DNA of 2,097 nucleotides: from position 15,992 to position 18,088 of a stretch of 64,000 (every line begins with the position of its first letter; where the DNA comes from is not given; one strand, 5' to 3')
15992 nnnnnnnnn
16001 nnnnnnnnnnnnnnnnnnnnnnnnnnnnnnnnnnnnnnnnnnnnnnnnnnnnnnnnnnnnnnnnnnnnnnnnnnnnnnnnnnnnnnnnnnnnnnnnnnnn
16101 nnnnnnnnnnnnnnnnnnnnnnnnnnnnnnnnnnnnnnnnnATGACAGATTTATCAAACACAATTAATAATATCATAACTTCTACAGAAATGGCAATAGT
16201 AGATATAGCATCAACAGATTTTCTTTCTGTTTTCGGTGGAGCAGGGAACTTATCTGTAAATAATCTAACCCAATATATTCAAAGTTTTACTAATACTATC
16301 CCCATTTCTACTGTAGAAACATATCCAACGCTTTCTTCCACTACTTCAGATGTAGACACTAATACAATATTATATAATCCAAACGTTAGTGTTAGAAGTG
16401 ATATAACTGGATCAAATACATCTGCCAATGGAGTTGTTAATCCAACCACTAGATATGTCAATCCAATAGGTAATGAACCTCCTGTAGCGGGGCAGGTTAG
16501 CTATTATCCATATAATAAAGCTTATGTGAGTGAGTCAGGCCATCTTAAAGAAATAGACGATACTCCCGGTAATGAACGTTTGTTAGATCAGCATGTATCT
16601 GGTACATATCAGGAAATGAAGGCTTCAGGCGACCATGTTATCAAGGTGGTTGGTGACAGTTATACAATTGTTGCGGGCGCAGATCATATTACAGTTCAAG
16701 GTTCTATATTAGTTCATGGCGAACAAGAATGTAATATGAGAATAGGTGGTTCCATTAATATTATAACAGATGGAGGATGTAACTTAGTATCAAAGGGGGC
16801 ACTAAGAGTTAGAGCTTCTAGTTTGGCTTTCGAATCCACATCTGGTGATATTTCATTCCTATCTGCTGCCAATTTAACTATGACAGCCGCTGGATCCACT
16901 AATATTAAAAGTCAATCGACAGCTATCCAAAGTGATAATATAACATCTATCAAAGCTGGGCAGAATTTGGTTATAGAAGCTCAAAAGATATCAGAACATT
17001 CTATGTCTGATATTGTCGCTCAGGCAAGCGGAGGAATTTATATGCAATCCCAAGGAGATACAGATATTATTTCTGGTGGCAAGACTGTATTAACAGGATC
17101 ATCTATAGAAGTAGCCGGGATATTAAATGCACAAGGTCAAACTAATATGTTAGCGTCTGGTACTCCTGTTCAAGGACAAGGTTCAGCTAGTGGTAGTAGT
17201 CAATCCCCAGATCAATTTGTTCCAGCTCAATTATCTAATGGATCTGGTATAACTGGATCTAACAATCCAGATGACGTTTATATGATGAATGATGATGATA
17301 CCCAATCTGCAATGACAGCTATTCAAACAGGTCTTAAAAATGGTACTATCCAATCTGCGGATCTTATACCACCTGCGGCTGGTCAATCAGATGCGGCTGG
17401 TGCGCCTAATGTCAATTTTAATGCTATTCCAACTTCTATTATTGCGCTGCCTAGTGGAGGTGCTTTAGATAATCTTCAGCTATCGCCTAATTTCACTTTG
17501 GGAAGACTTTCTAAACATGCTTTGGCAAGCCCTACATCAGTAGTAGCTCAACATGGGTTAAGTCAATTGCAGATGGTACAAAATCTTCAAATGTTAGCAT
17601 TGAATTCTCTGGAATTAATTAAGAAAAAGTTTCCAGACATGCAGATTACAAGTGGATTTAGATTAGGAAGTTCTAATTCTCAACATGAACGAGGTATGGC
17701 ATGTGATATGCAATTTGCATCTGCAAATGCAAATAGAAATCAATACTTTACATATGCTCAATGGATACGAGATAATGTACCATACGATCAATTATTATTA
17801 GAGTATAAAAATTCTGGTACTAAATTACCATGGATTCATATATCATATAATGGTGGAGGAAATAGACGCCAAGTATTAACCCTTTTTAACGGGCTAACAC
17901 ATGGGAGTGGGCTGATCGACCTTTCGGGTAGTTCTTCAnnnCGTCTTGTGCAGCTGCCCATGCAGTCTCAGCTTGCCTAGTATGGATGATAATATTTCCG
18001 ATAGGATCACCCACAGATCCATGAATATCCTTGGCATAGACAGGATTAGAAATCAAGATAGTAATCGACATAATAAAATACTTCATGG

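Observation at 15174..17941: gp5 cell-puncturing spike split into two ORFs and carrying two different peptidoglycan hydrolase domains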

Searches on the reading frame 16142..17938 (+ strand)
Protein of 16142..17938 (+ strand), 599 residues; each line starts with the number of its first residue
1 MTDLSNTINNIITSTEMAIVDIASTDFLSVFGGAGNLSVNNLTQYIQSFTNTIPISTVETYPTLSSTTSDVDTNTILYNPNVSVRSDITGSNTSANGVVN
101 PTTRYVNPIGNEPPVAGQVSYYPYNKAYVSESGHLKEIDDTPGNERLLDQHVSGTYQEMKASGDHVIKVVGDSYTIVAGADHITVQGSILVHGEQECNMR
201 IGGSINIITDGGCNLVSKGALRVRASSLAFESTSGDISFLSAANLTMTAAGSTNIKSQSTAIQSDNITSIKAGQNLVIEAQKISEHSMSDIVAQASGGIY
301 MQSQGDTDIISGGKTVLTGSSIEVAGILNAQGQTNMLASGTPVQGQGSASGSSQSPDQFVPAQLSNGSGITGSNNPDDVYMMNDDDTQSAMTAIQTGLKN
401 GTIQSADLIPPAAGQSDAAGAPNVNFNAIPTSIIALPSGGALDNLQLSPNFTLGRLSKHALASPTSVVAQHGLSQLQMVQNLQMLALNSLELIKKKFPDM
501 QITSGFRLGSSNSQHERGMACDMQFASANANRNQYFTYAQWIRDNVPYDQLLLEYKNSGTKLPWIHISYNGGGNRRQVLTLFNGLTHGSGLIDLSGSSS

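Call 3: search_protein_families(library=pfam, proteins=[window:16142-17938:+], max_evalue=0.1)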
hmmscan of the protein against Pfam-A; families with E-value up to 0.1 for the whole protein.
window:16142-17938:+ (599 aa): 0 families

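Call 4: search_protein_families(library=phrogs, proteins=[window:16142-17938:+], max_evalue=0.01)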
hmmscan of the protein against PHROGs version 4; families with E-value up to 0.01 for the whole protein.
window:16142-17938:+ (599 aa): 5 families
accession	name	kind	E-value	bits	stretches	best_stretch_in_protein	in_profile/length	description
phrog_430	-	tail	9e-38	131.2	2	95-348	308-556/868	baseplate hub subunit and tail lysozyme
phrog_27932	-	tail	1.8e-18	67.2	1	114-347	524-764/855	baseplate hub subunit and tail lysozyme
phrog_894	-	lysis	6e-12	46.2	1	444-577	43-168/389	endolysin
phrog_9992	-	tail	0.00023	21.8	1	234-323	125-210/228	baseplate assembly protein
phrog_181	-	lysis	0.00034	20.7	1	115-170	570-626/769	endolysin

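Call 6: search_solved_structures(query=window:16142-17938:+, max_evalue=1, show_alignments=3)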
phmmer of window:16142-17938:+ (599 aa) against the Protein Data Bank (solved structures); distinct sequences matched with E-value up to 1: 5.
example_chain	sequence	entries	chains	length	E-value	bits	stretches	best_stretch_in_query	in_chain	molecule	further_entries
1wth_A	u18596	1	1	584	1.5e-12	50.6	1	112-327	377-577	Tail-associated lysozyme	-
2z6b_A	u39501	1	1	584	1.5e-12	50.6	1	112-327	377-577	Tail-associated lysozyme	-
1k28_A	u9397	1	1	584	1.5e-12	50.6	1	112-327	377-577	TAIL-ASSOCIATED LYSOZYME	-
1pdl_A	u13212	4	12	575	3.4e-12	49.4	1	112-324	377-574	Tail-associated lysozyme | Peptidoglycan hydrolase gp5 | gp5, baseplate central spike protein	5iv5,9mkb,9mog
9f4a_BB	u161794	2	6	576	1e-09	41.2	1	113-191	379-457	Baseplate central spike protein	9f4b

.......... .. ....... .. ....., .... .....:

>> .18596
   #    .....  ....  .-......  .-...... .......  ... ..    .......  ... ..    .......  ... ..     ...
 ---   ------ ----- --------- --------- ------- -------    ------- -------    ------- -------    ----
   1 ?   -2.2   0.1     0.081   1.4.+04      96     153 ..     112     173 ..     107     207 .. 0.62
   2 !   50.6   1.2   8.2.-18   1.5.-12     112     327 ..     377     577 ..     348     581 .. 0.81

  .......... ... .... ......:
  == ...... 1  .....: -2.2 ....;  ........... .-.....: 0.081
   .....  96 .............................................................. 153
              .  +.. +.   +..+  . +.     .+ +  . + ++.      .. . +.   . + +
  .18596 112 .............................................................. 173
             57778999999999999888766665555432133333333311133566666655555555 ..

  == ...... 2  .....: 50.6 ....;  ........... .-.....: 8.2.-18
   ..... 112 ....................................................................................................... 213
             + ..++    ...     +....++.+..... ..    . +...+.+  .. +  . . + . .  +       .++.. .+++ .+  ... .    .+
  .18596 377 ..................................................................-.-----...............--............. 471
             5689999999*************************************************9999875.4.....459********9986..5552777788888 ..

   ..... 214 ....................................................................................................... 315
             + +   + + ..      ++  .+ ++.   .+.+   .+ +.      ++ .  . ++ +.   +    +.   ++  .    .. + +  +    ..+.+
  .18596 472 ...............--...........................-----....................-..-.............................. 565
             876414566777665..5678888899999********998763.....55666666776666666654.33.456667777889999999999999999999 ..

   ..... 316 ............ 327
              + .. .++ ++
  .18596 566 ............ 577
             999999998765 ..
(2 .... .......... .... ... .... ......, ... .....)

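Call 8: search_dna_similar(query=window:16142-17938:+, collection=phages, mode=protein, max_rows=40)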
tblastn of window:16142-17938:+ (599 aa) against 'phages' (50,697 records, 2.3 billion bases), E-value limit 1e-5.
Records with a match: 1961; places in all: 1966; records where one place covers at least 80% of the query: 2.
Best place of each record, by identity: <60% 1961.
By first word of the organism name: Escherichia 636; Klebsiella 318; Salmonella 193; Vibrio 119; Shigella 89; Aeromonas 77; Acinetobacter 69; Enterobacter 59; Enterobacteria 48; Yersinia 34; and 49 more.
By host as written in the record: - 273; Escherichia coli 271; Klebsiella pneumoniae 110; Escherichia coli O157:H7 35; Salmonella enterica 29; Escherichia coli B 28; Aeromonas salmonicida 27; Escherichia coli str. K-12 substr. MG1655 22; and 496 more.
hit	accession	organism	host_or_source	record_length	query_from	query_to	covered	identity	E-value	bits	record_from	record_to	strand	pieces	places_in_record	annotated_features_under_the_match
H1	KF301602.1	Caulobacter phage Cr30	Caulobacter crescentus CB15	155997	108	587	80%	36.1%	5e-68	246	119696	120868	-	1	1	baseplate hub subunit and tail lysozyme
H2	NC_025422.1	Caulobacter phage Cr30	Caulobacter crescentus CB15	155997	108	587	80%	36.1%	5e-68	246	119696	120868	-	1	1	baseplate hub subunit and tail lysozyme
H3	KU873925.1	Pseudomonas phage pf16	Pseudomonas putida PpG1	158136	114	583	78%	29.4%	3e-45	179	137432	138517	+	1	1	hypothetical protein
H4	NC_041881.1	Pseudomonas phage pf16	Pseudomonas putida PpG1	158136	114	583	78%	29.4%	3e-45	179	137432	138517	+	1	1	baseplate hub subunit and tail lysozyme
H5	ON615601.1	Synechococcus phage BUCT-ZZ01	Synechococcus elongatus PCC 7942 = ...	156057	122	581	77%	29.4%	5e-40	162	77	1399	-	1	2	baseplate hub subunit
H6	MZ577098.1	Methylophilales phage Melnitz-3 EXVC039M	Methylophilales_sp._H5P1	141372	122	583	44%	41.2%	9e-32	221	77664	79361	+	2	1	baseplate hub subunit/tail lysozyme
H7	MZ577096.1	Methylophilales phage Melnitz-2 EXVC040M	Methylophilales_sp._H5P1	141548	122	583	44%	41.2%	9e-32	221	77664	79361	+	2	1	baseplate hub subunit/tail lysozyme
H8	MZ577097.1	Methylophilales phage Melnitz EXVC044M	Methylophilales_sp._H5P1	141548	122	583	44%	41.2%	9e-32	221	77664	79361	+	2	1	baseplate hub subunit/tail lysozyme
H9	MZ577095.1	Methylophilales phage Melnitz-1 EXVC043M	Methylophilales_sp._H5P1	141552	122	583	44%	41.2%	9e-32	221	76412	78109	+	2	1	baseplate hub subunit/tail lysozyme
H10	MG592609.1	Vibrio phage 1.244.A._10N.261.54.C3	Vibrio sp. sp. F13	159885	122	582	47%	36.1%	4e-20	173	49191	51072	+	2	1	PAAR motif protein | hypothetical protein (x2)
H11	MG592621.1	Vibrio phage 1.255.O._10N.286.45.F1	Vibrio splendidus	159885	122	582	47%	36.1%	4e-20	173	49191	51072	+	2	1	PAAR motif protein | hypothetical protein (x2)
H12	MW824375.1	Vibrio phage 207E48.1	Vibrio crassostreae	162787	112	584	47%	34.5%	4e-21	173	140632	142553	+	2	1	hypothetical protein (x3)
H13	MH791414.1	Aeromonas phage Aswh_1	Aeromonas salmonicida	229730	32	324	49%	28.2%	3e-15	86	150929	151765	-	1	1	baseplate hub subunit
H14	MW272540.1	Aeromonas phage ZPAH1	Aeromonas hydrophila J1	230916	32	324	49%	28.2%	4e-15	86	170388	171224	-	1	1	baseplate hub subunit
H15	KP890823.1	Proteus phage vB_PmiM_Pm5461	Proteus mirabilis 417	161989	76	324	42%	31.7%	4e-19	98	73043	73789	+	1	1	baseplate hub subunit and tail lysozyme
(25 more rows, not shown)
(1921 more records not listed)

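Call 10: get_annotated_region(hit=H1, flank=4000)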
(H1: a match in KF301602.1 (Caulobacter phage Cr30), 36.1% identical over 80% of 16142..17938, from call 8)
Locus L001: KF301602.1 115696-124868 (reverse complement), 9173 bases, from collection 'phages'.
description: Caulobacter phage Cr30, complete genome.
organism: Caulobacter phage Cr30 (NCBI taxid 1357714)
taxonomy: Viruses; Duplodnaviria; Heunggongvirae; Uroviricota; Caudoviricetes
host: Caulobacter crescentus CB15; source: pond water; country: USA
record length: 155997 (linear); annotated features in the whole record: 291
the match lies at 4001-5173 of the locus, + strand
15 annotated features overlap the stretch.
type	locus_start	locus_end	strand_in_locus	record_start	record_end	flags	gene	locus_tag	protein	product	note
CDS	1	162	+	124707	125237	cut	-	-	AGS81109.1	hypothetical protein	-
CDS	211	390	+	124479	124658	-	-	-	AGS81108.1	hypothetical protein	-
CDS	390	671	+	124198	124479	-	-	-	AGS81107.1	hypothetical protein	-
CDS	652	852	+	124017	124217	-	-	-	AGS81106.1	hypothetical protein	-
CDS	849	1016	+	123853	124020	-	-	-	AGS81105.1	hypothetical protein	-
CDS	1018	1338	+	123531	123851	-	-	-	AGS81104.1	hypothetical protein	-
CDS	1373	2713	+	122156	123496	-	-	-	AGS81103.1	hypothetical protein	-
CDS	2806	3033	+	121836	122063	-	-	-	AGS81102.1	hypothetical protein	-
CDS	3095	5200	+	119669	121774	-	-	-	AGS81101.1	baseplate hub subunit and tail lysozyme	-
CDS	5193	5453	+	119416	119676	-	-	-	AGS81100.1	hypothetical protein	-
CDS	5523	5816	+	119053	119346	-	-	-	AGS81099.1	hypothetical protein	-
CDS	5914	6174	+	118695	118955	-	-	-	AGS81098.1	hypothetical protein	-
CDS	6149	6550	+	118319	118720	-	-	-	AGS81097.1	hypothetical protein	-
CDS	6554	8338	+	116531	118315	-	-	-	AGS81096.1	baseplate wedge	-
CDS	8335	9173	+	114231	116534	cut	-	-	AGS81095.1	structural protein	-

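Call 11: get_annotated_region(hit=H4, flank=3000)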
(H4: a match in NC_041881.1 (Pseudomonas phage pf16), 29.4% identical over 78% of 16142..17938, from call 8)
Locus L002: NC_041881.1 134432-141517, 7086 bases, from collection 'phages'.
description: Pseudomonas phage pf16, complete genome.
organism: Pseudomonas phage pf16 (NCBI taxid 1815630)
taxonomy: Viruses; Duplodnaviria; Heunggongvirae; Uroviricota; Caudoviricetes; Chakrabartyvirus; Chakrabartyvirus pf16
host: Pseudomonas putida PpG1; source: -; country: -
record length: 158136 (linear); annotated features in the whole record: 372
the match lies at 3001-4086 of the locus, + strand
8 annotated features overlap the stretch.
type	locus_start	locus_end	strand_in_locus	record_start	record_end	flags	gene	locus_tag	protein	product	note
CDS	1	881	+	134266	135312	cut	-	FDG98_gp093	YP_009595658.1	hypothetical protein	pf16_gp205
CDS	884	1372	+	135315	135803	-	-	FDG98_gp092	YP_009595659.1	baseplate wedge subunit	pf16_gp206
CDS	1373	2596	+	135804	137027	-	-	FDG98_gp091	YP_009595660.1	tail protein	pf16_gp207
CDS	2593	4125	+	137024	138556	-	-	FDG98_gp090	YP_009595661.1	baseplate hub subunit and tail lysozyme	pf16_gp208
CDS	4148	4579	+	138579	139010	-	-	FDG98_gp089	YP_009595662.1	hypothetical protein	pf16_gp209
CDS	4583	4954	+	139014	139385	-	-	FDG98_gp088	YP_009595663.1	baseplate wedge subunit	pf16_gp210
CDS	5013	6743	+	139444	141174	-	-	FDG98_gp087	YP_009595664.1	baseplate wedge subunit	pf16_gp211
CDS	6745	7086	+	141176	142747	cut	-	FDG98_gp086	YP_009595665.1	hypothetical protein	pf16_gp212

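Call 16: search_protein_families(library=pfam, proteins=[L001:4580-5197:+, L002:3601-4122:+, L001:3095-5197:+, L002:2593-4122:+], max_evalue=10)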
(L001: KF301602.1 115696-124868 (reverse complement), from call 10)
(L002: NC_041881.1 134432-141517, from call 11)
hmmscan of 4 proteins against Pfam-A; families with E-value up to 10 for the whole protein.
L001:4580-5197:+ (206 aa): 1 family
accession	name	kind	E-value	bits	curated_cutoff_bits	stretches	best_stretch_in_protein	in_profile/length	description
PF08291.16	Peptidase_M15_3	-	0.016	15.8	23.2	1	99-152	31-92/108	Peptidase M15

L002:3601-4122:+ (174 aa): 2 families
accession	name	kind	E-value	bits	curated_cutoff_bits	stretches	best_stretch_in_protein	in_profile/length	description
PF08291.16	Peptidase_M15_3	-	4.8e-05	23.9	23.2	1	64-121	26-89/108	Peptidase M15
PF02557.22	VanY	-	0.012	15.8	25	1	83-136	54-113/132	D-alanyl-D-alanine carboxypeptidase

L001:3095-5197:+ (701 aa): 6 families
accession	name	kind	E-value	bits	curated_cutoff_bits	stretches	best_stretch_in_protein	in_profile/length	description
PF18013.6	Phage_lysozyme2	-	5.5e-29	101.6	28.2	1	130-269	3-135/140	Phage tail lysozyme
PF06714.17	Gp5_OB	-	1.4e-14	55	25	1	30-95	1-71/144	Gp5 N-terminal OB domain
PF22178.3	Gp5_trimer_C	-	0.018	15.7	30.9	1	331-421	17-105/112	Bacteriophage T4 gp5 C-terminal trimerisation domain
PF23184.1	WD40_CFAP43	-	0.064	12.8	26.9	1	208-315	178-283/324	CFAP43, WD40 domain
PF08291.16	Peptidase_M15_3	-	0.11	13.1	23.2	1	596-647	33-92/108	Peptidase M15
PF20192.3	DUF6555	-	0.14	12.5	30.5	1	106-145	30-68/74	Family of unknown function (DUF6555)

L002:2593-4122:+ (510 aa): 3 families
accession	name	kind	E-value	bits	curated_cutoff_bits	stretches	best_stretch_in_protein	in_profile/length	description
PF06714.17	Gp5_OB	-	2e-09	38.3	25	1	38-166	13-134/144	Gp5 N-terminal OB domain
PF08291.16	Peptidase_M15_3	-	0.00037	21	23.2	1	401-455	27-90/108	Peptidase M15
PF02557.22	VanY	-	0.07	13.4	25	1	419-471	54-112/132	D-alanyl-D-alanine carboxypeptidase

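Call 18: find_homologous_proteins(query=window:16142-17938:+, max_evalue=0.00001)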
Query window:16142-17938:+ (599 aa): 21 proteins with E <= 0.00001 among 8000 candidates.
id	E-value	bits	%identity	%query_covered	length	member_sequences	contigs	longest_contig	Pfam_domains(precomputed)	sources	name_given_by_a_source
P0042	0.0e+0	1291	100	100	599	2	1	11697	-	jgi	-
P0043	4.3e-200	685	55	99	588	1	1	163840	-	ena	-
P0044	1.9e-196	672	55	99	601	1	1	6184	-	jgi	jgi:hypothetical protein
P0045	2.2e-147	511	46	96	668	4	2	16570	-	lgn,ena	-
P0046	2.6e-146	507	45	97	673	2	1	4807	-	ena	-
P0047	2.5e-140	487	44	98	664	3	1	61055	-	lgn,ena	-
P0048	8.7e-137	476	43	96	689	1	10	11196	-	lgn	-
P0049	4.5e-136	473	44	95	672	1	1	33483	-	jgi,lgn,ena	jgi:hypothetical protein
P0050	3.0e-119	418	38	97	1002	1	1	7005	-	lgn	-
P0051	1.1e-111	393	43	91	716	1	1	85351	-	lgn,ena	-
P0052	3.3e-105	371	41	96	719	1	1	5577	-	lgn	-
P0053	1.6e-96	343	37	97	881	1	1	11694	PF05951.19,PF12059.14,PF08291.17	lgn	-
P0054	1.9e-92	329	41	82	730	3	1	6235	-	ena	-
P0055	6.9e-81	291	34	98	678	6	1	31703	PF10106.15,PF12059.14,PF08291.17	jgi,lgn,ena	jgi:hypothetical protein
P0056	5.7e-25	106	31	23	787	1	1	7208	-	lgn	-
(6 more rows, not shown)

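Call 20: find_encoding_contigs(protein=P0043, flank=6000, max_places=2)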
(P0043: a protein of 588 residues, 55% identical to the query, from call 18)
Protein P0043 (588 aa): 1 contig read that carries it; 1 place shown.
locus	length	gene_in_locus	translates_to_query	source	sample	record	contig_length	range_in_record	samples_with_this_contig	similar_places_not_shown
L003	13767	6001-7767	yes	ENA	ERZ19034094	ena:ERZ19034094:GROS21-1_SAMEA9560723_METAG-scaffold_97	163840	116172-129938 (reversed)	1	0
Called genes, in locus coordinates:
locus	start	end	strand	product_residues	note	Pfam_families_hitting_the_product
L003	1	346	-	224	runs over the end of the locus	PF12322:T4_baseplate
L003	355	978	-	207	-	PF23849:Phage_TTP_2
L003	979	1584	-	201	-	PF26869:Phage_T4_gp2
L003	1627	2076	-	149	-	PF08722:Tn7_TnsA-like_N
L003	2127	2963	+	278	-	-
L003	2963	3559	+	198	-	-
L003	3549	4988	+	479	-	-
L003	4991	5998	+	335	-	PF06714:Gp5_OB, PF18013:Phage_lysozyme2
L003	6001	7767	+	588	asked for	-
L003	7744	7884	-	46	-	-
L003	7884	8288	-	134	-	-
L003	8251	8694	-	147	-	PF01467:CTP_transf_like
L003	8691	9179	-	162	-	-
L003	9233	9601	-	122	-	PF02675:AdoMet_dc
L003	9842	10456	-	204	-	PF20025:DUF6433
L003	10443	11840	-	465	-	PF18127:NAMPT_N, PF04095:NAPRTase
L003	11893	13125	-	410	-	PF00004:AAA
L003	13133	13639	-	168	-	-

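Call 21: find_encoding_contigs(protein=P0047, flank=6000, max_places=2)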
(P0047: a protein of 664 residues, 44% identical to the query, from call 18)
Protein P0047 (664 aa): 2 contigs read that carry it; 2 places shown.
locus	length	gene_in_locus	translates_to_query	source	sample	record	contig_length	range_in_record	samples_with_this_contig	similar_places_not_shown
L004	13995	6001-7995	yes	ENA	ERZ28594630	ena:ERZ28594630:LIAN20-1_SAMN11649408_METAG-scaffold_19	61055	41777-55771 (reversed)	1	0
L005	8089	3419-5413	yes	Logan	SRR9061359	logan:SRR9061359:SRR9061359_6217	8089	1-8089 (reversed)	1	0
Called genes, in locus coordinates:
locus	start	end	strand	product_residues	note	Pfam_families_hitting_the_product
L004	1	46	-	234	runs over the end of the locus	PF12322:T4_baseplate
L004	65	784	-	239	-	PF23849:Phage_TTP_2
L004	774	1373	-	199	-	PF26869:Phage_T4_gp2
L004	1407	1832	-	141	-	PF08722:Tn7_TnsA-like_N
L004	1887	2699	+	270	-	-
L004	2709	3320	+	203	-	PF11246:Phage_gp53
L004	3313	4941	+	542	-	-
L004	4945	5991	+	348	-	PF06714:Gp5_OB, PF18013:Phage_lysozyme2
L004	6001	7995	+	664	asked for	-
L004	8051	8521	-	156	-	PF13505:OMP_b-brl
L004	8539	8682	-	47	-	-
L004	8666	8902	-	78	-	-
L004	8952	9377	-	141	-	PF01467:CTP_transf_like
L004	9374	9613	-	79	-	-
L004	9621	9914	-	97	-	-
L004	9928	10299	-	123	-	PF02675:AdoMet_dc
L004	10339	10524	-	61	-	-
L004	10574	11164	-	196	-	PF20025:DUF6433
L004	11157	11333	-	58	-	-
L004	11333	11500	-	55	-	-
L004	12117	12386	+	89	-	-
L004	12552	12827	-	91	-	-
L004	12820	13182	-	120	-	-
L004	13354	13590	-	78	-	-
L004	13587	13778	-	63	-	-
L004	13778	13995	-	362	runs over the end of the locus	-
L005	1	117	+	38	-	?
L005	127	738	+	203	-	PF11246:Phage_gp53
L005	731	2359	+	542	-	-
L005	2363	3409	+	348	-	PF06714:Gp5_OB, PF18013:Phage_lysozyme2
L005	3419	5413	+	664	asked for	-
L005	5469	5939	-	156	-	PF13505:OMP_b-brl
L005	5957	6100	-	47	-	-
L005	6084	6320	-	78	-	-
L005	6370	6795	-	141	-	PF01467:CTP_transf_like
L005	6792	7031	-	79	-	-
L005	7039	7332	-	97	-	-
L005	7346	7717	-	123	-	PF02675:AdoMet_dc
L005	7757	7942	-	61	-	-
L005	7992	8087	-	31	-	?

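Call 22: find_encoding_contigs(protein=P0050, flank=6000, max_places=2)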
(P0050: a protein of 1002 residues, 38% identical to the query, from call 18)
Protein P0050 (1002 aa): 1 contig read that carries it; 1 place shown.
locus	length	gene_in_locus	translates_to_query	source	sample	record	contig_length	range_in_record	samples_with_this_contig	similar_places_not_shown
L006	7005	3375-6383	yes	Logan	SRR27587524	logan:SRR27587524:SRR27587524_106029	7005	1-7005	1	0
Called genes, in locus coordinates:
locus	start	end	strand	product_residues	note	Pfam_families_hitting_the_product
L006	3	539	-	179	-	?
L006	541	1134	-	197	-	-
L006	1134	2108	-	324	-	-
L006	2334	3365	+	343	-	PF06714:Gp5_OB, PF18013:Phage_lysozyme2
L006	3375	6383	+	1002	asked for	-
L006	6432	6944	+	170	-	-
